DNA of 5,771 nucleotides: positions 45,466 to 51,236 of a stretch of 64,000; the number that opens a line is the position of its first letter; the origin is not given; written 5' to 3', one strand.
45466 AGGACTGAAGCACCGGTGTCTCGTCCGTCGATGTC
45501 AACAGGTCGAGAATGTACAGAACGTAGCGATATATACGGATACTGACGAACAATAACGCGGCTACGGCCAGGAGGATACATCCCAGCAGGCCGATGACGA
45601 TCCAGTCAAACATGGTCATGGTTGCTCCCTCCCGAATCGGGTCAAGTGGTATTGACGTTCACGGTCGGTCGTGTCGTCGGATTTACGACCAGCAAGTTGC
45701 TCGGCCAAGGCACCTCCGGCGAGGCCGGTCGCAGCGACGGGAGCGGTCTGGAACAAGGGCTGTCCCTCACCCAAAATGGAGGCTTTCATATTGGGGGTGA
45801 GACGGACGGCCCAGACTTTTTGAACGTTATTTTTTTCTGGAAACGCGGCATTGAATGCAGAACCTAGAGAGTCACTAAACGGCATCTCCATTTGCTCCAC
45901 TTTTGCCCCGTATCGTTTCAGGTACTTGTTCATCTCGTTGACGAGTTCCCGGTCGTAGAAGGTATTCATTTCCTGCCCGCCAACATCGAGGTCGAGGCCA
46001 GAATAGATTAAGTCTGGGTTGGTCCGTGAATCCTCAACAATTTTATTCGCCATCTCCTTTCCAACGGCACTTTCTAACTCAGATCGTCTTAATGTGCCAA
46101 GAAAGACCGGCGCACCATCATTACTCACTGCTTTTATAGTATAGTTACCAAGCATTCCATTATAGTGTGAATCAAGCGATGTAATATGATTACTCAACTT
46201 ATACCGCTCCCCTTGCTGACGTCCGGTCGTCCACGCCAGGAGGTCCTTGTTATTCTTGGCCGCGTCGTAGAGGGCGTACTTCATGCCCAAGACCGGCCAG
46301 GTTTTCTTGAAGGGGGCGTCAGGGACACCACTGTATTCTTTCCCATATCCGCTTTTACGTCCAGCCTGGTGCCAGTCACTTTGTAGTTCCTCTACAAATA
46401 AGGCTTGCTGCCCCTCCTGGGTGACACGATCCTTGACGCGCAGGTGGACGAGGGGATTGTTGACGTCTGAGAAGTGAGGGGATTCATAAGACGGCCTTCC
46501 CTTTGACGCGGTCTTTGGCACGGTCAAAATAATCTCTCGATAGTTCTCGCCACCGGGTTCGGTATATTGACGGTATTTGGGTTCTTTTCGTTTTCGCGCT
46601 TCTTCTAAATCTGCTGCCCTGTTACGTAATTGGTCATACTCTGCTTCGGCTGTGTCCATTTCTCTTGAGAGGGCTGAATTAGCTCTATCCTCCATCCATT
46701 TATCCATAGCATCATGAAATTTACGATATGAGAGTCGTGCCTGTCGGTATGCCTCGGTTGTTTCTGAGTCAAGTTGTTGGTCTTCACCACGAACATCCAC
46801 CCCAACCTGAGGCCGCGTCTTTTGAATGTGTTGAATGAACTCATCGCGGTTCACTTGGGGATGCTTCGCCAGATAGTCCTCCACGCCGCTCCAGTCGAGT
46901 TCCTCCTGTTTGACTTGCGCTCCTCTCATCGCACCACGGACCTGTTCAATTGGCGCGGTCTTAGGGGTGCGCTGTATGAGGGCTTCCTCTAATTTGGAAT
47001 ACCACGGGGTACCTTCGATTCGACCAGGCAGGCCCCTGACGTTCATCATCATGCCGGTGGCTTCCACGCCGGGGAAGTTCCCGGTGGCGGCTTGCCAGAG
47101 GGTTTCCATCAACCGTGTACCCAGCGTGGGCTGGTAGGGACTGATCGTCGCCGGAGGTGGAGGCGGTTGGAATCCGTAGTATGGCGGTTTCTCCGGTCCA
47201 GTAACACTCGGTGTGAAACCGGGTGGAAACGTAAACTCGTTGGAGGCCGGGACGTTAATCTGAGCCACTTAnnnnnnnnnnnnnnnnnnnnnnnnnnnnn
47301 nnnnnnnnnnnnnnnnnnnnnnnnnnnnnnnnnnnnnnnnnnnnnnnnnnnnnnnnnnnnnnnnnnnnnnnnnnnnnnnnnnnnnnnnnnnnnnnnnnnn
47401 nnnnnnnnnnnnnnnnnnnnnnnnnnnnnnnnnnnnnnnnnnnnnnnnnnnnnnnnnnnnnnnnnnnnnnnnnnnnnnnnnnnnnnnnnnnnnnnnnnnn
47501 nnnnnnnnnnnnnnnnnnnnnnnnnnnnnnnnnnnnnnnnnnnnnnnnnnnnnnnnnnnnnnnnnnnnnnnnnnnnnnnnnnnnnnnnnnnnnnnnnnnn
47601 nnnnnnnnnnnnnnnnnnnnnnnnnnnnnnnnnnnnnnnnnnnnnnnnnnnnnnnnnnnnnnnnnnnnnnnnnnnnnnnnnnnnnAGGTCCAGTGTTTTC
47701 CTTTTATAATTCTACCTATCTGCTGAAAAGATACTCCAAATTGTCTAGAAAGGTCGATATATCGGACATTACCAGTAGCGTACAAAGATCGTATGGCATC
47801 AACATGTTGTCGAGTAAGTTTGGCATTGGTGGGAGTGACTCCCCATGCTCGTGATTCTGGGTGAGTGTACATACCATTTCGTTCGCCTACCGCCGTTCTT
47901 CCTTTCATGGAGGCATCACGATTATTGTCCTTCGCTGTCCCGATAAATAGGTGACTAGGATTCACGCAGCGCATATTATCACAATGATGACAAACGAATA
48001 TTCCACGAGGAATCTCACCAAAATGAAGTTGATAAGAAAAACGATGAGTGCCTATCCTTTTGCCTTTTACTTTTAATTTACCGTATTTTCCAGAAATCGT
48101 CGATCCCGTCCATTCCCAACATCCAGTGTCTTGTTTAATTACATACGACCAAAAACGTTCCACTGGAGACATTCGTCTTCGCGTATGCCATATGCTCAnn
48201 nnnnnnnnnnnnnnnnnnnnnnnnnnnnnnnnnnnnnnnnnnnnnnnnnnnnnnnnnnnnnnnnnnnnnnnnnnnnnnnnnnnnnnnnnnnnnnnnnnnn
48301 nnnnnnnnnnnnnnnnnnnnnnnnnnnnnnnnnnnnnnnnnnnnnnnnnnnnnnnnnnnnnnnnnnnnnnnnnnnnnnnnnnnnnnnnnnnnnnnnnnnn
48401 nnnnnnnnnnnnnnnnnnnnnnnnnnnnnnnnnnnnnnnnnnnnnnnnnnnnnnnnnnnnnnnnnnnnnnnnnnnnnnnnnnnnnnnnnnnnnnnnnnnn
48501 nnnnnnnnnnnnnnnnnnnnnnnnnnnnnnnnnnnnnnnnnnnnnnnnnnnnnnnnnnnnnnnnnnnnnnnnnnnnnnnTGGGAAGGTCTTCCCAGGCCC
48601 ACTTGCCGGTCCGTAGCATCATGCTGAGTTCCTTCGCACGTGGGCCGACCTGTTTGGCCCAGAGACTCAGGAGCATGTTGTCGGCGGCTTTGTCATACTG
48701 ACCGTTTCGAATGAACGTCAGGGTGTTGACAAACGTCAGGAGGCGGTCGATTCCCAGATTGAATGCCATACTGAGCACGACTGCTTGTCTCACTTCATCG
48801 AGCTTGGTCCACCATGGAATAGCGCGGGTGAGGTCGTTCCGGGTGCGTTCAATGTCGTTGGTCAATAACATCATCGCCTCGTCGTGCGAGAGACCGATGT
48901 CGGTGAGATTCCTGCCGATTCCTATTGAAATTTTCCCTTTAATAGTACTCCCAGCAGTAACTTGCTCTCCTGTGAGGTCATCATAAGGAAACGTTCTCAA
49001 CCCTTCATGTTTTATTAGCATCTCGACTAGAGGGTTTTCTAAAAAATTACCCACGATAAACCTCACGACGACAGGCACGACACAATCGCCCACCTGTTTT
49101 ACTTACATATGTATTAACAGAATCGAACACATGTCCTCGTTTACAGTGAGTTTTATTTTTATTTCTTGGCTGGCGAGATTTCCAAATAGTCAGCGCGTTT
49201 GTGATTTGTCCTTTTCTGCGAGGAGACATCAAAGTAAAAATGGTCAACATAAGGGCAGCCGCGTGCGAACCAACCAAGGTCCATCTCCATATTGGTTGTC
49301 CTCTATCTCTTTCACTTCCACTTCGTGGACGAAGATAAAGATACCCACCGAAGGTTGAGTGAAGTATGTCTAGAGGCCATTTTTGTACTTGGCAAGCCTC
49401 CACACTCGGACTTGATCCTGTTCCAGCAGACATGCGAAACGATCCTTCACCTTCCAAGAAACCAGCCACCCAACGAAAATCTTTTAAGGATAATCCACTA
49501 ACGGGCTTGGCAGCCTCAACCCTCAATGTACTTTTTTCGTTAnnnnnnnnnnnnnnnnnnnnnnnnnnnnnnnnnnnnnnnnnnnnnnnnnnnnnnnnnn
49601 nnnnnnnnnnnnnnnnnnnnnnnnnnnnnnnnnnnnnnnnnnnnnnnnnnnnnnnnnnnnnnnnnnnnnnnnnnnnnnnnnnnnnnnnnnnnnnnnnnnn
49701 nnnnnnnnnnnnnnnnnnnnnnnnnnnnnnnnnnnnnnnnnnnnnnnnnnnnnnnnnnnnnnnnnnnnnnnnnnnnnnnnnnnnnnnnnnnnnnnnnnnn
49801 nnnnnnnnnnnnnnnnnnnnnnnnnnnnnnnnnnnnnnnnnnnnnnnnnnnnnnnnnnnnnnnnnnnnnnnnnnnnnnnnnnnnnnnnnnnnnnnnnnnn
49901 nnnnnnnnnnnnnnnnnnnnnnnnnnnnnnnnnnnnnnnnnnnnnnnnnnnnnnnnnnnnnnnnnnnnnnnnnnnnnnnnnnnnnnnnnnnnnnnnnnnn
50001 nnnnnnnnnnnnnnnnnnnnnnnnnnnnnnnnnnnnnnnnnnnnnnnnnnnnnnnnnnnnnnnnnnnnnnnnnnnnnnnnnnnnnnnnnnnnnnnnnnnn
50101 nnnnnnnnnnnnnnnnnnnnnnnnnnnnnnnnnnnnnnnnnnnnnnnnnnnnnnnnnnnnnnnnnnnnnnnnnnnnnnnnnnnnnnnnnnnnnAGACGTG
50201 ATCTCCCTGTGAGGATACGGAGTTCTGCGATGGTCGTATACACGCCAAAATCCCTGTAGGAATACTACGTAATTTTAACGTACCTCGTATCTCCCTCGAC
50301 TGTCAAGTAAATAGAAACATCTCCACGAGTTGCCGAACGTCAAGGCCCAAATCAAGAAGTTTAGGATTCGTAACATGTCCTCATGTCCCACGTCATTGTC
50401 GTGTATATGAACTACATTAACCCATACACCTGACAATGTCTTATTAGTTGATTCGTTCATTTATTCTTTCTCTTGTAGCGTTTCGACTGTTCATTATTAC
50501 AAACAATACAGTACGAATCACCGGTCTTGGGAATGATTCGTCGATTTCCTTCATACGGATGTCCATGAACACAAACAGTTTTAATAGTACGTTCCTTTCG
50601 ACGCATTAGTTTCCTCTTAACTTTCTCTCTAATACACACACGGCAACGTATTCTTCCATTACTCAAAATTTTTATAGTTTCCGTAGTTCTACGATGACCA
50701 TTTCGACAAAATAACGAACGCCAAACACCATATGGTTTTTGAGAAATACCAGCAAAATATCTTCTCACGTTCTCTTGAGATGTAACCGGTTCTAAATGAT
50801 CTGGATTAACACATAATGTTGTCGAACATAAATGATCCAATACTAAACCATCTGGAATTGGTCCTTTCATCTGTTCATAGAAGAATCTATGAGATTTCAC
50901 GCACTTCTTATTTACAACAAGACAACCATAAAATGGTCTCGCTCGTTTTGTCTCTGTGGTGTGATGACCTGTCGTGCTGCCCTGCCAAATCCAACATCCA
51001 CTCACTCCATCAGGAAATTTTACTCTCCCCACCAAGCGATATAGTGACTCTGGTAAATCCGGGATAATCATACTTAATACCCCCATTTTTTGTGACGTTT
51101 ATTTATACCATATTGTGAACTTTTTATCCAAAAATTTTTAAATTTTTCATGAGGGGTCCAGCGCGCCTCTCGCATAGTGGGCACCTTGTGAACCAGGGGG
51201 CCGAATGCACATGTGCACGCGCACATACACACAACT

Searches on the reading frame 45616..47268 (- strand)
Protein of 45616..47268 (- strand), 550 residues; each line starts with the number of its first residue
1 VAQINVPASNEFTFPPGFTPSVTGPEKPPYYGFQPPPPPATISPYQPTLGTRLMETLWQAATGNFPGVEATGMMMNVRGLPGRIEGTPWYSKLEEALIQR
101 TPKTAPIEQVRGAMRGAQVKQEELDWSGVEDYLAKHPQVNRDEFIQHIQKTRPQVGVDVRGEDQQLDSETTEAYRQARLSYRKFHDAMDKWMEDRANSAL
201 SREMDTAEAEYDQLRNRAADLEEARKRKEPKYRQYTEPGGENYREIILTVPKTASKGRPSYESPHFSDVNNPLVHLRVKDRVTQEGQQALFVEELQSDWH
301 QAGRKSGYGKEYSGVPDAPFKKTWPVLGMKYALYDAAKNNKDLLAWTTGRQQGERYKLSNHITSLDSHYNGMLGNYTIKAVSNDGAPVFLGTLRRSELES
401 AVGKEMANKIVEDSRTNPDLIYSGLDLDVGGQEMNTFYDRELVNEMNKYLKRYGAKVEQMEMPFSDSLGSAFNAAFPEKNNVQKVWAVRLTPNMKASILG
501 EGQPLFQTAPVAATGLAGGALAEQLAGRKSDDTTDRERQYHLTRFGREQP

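Call 20: search_protein_families(library=phrogs, proteins=[window:45616-47268:-], max_evalue=0.00001)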
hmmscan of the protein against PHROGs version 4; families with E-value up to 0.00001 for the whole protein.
window:45616-47268:- (550 aa): 1 family
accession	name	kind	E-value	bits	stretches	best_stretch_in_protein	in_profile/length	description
phrog_7348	-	lysis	8.8e-14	50.4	1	118-309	1656-1856/2564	endolysin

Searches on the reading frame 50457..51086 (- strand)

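Call 20: search_protein_families(library=phrogs, proteins=[window:50457-51086:-], max_evalue=0.00001)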
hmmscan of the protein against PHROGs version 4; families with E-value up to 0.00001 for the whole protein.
window:50457-51086:- (209 aa): 9 families
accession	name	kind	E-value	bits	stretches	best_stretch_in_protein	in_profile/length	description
phrog_826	-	DNA, RNA and nucleotide metabolism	1.1e-42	147.5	2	12-167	71-211/281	HNH endonuclease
phrog_1872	-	DNA, RNA and nucleotide metabolism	3e-26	93.3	1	17-109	22-108/166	endonuclease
phrog_3593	-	DNA, RNA and nucleotide metabolism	3.7e-22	80.1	1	27-115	67-145/210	HNH endonuclease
phrog_6254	-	DNA, RNA and nucleotide metabolism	4.4e-14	54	1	29-109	12-85/154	HNH endonuclease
phrog_1492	-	DNA, RNA and nucleotide metabolism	8.5e-12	45.9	1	66-165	115-213/414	HNH endonuclease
phrog_59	-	DNA, RNA and nucleotide metabolism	1.4e-11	45.4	1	30-207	157-275/423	HNH endonuclease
phrog_4842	-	DNA, RNA and nucleotide metabolism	2.9e-09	37.9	1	29-105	75-142/154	HNH endonuclease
phrog_99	-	DNA, RNA and nucleotide metabolism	3.5e-07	31.2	1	57-133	153-237/383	HNH endonuclease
phrog_10495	-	DNA, RNA and nucleotide metabolism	1.9e-06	29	1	62-109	7-54/63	HNH endonuclease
